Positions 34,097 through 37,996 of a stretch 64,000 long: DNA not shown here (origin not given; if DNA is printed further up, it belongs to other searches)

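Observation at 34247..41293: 2348-aa polytopic membrane protein with a cryptic recurring helix-Pro motif and no recognisable domain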

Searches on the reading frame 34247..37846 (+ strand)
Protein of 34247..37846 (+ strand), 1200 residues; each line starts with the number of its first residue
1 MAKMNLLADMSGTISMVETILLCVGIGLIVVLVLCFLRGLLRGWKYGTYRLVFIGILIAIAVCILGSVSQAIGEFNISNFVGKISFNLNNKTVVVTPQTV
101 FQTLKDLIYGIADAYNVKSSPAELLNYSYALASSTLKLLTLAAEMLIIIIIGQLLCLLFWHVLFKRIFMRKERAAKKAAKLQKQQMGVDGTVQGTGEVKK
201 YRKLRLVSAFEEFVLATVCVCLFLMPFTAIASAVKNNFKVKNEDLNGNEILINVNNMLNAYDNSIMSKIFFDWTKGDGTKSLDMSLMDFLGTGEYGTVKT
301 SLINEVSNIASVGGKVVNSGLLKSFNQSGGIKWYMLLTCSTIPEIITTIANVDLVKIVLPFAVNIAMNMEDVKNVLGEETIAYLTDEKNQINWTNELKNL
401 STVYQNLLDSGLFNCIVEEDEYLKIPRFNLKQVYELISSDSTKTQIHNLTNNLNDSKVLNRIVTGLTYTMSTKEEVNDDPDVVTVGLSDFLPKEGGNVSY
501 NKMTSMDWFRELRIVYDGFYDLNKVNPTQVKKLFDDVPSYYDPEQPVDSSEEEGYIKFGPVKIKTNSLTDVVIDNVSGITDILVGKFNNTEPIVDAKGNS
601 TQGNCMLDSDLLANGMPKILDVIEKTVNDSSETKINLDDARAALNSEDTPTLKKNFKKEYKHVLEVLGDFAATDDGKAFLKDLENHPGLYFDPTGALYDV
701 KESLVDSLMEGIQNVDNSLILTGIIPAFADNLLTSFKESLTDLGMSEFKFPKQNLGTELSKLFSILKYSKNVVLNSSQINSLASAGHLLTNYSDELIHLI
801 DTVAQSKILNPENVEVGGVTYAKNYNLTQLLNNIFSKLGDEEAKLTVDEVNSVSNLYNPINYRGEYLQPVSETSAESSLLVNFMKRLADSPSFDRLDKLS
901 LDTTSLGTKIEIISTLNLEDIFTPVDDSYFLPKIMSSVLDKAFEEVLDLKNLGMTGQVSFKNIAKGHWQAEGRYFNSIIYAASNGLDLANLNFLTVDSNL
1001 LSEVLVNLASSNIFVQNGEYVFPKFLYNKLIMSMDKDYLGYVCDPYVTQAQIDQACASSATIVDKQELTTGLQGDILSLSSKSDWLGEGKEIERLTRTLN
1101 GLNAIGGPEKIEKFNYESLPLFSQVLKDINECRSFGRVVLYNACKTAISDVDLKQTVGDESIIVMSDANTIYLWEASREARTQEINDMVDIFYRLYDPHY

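Call 24: predict_structure(alignment_id=A2)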
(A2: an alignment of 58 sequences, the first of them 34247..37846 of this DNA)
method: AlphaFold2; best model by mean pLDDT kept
length: 1200 residues; sequences in the alignment: 58
mean_pLDDT: 81.4   pTM: 0.56
mean pLDDT of the five models: 81.4, 81.0, 77.0, 75.9, 75.8
residues with pLDDT >= 90: 158; 70-90: 902; 50-70: 119; < 50: 21
segments of 3 or more residues with pLDDT < 50: 1-9, 191-199
pLDDT, mean of each block of 10 residues (from residue 1): 38 68 79 83 80 86 86 81 73 78 82 73 83 87 87 83 69 69 65 47 72 85 86 82 68 77 78 69 86 83 86 82 66 79 86 80 79 81 75 85 87 72 67 84 86 79 87 66 76 85 87 91 89 79 56 65 78 88 89 90 89 90 81 82 89 93 91 87 81 75 89 90 83 71 76 85 86 72 75 87 88 81 85 74 80 87 84 80 86 76 78 85 89 86 82 87 90 89 78 82 91 91 92 87 89 84 89 92 91 91 80 77 89 89 86 78 81 90 90 80
secondary structure, 60 per line:
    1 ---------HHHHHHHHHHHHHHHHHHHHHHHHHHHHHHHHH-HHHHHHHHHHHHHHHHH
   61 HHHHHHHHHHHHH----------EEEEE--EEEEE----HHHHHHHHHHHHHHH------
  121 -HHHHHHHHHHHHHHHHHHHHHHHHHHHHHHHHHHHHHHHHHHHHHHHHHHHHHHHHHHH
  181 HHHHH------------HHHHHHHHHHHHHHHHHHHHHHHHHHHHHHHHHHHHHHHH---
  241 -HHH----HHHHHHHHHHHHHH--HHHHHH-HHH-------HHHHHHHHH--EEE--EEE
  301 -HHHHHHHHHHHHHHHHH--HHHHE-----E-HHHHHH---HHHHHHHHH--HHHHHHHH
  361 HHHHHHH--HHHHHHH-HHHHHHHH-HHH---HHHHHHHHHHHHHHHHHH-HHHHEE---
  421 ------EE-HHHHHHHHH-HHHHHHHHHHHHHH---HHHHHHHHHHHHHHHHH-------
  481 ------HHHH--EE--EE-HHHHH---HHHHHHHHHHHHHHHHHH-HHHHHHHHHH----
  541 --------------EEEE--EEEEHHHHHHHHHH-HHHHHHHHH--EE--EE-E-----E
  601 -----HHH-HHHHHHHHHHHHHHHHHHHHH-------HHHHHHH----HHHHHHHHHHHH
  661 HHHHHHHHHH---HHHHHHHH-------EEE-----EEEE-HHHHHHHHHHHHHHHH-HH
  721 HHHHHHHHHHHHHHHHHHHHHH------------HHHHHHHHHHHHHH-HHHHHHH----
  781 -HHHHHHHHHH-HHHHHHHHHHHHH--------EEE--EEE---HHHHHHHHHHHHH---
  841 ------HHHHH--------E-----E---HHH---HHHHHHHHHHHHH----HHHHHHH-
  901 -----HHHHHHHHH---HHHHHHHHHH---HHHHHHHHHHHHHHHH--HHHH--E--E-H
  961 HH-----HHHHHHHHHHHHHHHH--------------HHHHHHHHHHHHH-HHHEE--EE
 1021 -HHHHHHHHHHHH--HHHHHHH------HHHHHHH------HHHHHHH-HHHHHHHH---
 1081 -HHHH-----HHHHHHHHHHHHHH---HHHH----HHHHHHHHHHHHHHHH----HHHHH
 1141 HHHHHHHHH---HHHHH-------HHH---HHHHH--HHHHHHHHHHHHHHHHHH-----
elements in order (helices of 4 or more, strands of 3 or more residues): H10-42 H44-73 E84-88 E91-95 H100-114 H122-185 H198-237 H249-262 H265-270 H282-290 E293-295 E298-300 H302-318 H321-324 H333-338 H342-350 H353-367 H370-376 H378-385 H393-410 H412-415 H430-438 H440-453 H457-473 H487-490 H500-504 H508-525 H527-536 E555-558 E561-564 H565-574 H576-584 H610-630 H638-644 H649-670 H674-681 E689-691 E697-700 H702-717 H719-742 H755-768 H770-776 H782-791 H793-805 E814-816 E819-821 H825-837 H847-851 H876-888 H893-899 H906-914 H918-927 H931-946 H949-952 H968-983 H998-1010 H1022-1033 H1036-1042 H1049-1055 H1062-1068 H1070-1077 H1082-1085 H1091-1104 H1108-1111 H1116-1131 H1136-1149 H1153-1157 H1171-1175 H1178-1195
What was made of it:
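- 34247..34942 (+): N-terminal 4-TM anchor domain (aa 1-232). TM1 is aa 19-37 (34301-34357), TM2 aa 51-69 (34397-34453), TM3 aa 146-164 (34682-34738), TM4 aa 213-231 (34883-34939). This is the most conserved part of the protein. AF2 helices are H10-42, H44-73, H122-185 and H198-237 (call 24).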

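Call 29: fold_search(model_id=the predicted structure, library=pdb)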
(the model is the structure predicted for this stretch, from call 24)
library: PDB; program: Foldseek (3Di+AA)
matches with E <= 10: 115; with E <= 0.001: 0
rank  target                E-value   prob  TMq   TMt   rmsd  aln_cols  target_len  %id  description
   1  9d9z_A                2.8e-02  0.23  0.11  0.06  32.1      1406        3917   10  Structure of human UBR4-KCMF1-CaM E3 ligase complex (Silencing Factor of the Integrated stress response, SiFI) (released 2025-06-11)
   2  7sic_A                7.0e-02  0.18  0.10  0.06  52.1      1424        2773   11  Human ATM Dimer (released 2022-02-02)
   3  7w7g_A                8.7e-02  0.33  0.15  0.13  24.5      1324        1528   10  Structure of Mammalian NALCN-FAM155A-UNC79-UNC80 quanternary complex (released 2022-05-18)
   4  7mvt_A                1.5e-01  0.13  0.11  0.10  34.4      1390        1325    9  Crystal structure of the Chaetomium thermophilum Nup192-Nic96 complex (Nup192 residues 185-1756; Nic96 residues 187-30 (released 2022-06-15)
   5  6n1z_A                1.6e-01  0.18  0.11  0.13  39.6      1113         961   10  Importin-9 bound to H2A-H2B (released 2019-03-20)
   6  5dlq_A                1.6e-01  0.16  0.10  0.12  51.4      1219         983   10  Crystal structure of RanGTP-Exportin 4-eIF5A complex (released 2016-06-22)
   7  7mvu_A                1.8e-01  0.11  0.10  0.08  31.7      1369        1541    9  Single particle cryo-EM structure of the Chaetomium thermophilum Nup192-Nic96 complex (Nup192 residues 1-1756; Nic96 r (released 2022-06-15)
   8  3w5k_A                2.8e-01  0.13  0.10  0.12  40.9      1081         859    9  Crystal structure of Snail1 and importin beta complex (released 2014-03-05)
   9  1qgk_A                3.1e-01  0.12  0.10  0.12  48.5      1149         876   10  STRUCTURE OF IMPORTIN BETA BOUND TO THE IBB DOMAIN OF IMPORTIN ALPHA (released 1999-05-24)
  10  6xte_A                3.5e-01  0.10  0.10  0.11  47.6      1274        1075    9  Human karyopherin RanBP5 (isoform-1) (released 2020-04-22)
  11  7zbz_D                3.5e-01  0.09  0.10  0.10  42.6      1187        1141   12  CAND1 delhairpin-SCF-SKP2 CAND1 partly engaged SCF partly rocked (released 2023-04-19)
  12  3wyf_F                3.8e-01  0.11  0.10  0.12  47.7      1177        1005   10  Crystal structure of Xpo1p-Yrb2p-Gsp1p-GTP complex (released 2014-11-12)
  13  7sgl_A                6.2e-01  0.05  0.09  0.05  33.2      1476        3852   10  DNA-PK complex of DNA end processing (released 2022-01-12)
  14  5h2v_A                6.4e-01  0.10  0.11  0.12  45.2      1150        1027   11  Crystal structure of the karyopherin Kap121p bound to the SUMO protease Ulp1p (released 2016-12-14)
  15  5uww_C                6.9e-01  0.07  0.09  0.10  53.0      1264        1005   10  Crystal Structure of DEAF1 Peptide in complex with CRM1 K579A mutant-Ran-RanBP1 (released 2017-03-22)
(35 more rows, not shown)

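Call 52: search_protein_families(library=pfam, alignment_id=A4, max_evalue=1)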
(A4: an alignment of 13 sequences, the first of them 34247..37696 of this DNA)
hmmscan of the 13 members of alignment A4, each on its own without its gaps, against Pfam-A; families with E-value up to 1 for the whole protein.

A. member 1, window:34247-37696:+ (1150 aa): 0 families

B. families by the number of members that match (of 13 scanned): 7 families
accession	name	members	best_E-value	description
PF07264.17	EI24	2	0.00031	Sulfate transporter CysZ/Etoposide-induced protein 2.4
PF09335.16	VTT_dom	2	0.00045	VTT domain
PF07661.19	MORN_2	1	0.0074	MORN repeat variant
PF22736.1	NNH5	1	0.12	NACHT N-terminal Helical domain 5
PF24899.1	UBA_DHX29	1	0.12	ATP-dependent RNA helicase DHX29, UBA domain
PF13637.12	Ank_4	1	0.2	Ankyrin repeats (many copies)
PF02674.22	Colicin_V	1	0.33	Colicin V production protein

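Call 62: search_protein_representatives(alignment_id=A4)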
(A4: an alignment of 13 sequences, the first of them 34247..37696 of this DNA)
Query: 13 sequences, 1095 profile positions. Proteins with E-value up to 0.001 (for the whole library): 702; up to 1e-10: 402; up to 1e-30: 245. The best 150 are listed.
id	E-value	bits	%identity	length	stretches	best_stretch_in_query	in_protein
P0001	0.0e+00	1360.6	-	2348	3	4-1094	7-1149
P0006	0.0e+00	1290.9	-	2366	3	4-1095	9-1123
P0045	0.0e+00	1257.8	-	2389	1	4-1094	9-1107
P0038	0.0e+00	1223.9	-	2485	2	6-1094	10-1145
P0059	0.0e+00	1152.9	-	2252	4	4-1094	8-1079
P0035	0.0e+00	1143.8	-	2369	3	4-1094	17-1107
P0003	0.0e+00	1133.8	-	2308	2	4-1094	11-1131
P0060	0.0e+00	1125.6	-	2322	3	5-1093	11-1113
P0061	0.0e+00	1109.8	-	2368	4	4-1093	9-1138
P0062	0.0e+00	1094.2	-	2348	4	11-1095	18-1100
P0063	0.0e+00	1086.0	-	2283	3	4-1093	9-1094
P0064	0.0e+00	1020.9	-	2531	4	6-1093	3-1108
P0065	5.9e-297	1004.8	-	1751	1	5-1094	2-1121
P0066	5.7e-296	1001.5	-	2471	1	6-1094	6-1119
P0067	3.5e-290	982.3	-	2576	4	5-1093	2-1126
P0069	1.1e-284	964.1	-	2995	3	7-1094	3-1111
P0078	2.7e-258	876.8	-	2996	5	5-1092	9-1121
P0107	4.8e-188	644.2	-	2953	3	4-1094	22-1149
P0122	2.0e-166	572.5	-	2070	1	6-1023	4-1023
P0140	1.5e-147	510.0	-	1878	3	6-1054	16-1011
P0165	1.3e-110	387.8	-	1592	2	11-1084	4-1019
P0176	1.2e-98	348.1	-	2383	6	5-1090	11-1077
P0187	1.2e-90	321.7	-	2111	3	13-1048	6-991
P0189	4.6e-90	319.7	-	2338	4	19-937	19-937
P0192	6.4e-89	315.9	-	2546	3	11-953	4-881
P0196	2.3e-86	307.4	-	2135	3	12-1047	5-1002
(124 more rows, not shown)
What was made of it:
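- An exhaustive HMMER search found 702 clusters at 50% identity (call 62).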

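Call 80: list_cluster_members(proteins=[P0196, P0192, P0189, P0187, P0176, P0165, P0140, P0122, P0107, P0069])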
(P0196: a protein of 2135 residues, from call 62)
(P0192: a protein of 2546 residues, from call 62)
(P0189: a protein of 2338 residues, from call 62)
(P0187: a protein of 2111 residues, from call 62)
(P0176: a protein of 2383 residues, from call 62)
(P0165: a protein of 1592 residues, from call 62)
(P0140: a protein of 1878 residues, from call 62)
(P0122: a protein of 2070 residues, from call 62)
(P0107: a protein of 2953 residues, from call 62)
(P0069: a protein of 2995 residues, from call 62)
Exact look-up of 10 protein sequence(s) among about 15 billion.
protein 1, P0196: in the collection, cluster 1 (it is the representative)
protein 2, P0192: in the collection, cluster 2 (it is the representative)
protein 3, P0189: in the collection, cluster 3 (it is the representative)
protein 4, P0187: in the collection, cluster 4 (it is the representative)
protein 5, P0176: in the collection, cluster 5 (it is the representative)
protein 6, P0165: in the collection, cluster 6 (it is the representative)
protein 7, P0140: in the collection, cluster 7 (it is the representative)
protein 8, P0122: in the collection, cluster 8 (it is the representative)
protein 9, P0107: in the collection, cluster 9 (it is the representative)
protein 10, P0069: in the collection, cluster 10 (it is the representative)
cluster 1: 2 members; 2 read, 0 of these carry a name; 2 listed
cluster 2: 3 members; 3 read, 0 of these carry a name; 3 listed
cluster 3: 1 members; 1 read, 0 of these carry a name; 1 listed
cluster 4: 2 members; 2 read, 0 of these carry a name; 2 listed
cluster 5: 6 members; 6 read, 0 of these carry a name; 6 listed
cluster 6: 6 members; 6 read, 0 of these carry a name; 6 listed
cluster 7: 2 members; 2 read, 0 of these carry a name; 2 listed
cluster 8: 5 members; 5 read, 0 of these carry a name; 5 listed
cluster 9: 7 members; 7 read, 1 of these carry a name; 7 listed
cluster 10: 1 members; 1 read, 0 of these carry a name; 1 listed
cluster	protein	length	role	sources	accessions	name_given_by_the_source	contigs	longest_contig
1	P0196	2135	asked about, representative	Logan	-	-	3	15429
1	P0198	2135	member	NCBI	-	-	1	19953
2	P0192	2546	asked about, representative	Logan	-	-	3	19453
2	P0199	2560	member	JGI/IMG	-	-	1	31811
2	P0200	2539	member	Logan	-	-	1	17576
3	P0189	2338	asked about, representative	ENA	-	-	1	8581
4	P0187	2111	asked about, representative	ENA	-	-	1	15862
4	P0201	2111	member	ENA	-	-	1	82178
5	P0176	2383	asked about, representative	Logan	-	-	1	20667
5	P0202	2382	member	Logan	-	-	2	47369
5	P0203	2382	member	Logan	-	-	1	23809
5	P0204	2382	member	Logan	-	-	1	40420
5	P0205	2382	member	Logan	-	-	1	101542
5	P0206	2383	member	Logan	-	-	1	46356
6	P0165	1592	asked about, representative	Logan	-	-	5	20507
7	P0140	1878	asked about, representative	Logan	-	-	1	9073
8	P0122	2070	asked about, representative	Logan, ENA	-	-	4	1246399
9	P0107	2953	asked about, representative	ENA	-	-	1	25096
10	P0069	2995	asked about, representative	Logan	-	-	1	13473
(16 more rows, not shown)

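Call 87: search_protein_families(library=pfam, proteins=[P0069, P0078, P0107], max_evalue=0.01)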
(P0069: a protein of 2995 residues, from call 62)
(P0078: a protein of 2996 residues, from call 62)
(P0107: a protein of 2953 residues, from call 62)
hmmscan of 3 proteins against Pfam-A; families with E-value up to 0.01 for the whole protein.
P0069 (2995 aa): 0 families

P0078 (2996 aa): 0 families

P0107 (2953 aa): 1 family
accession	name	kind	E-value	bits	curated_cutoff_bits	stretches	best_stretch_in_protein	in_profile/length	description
PF09335.16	VTT_dom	-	0.00085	20.2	33.9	1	146-217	7-82/123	VTT domain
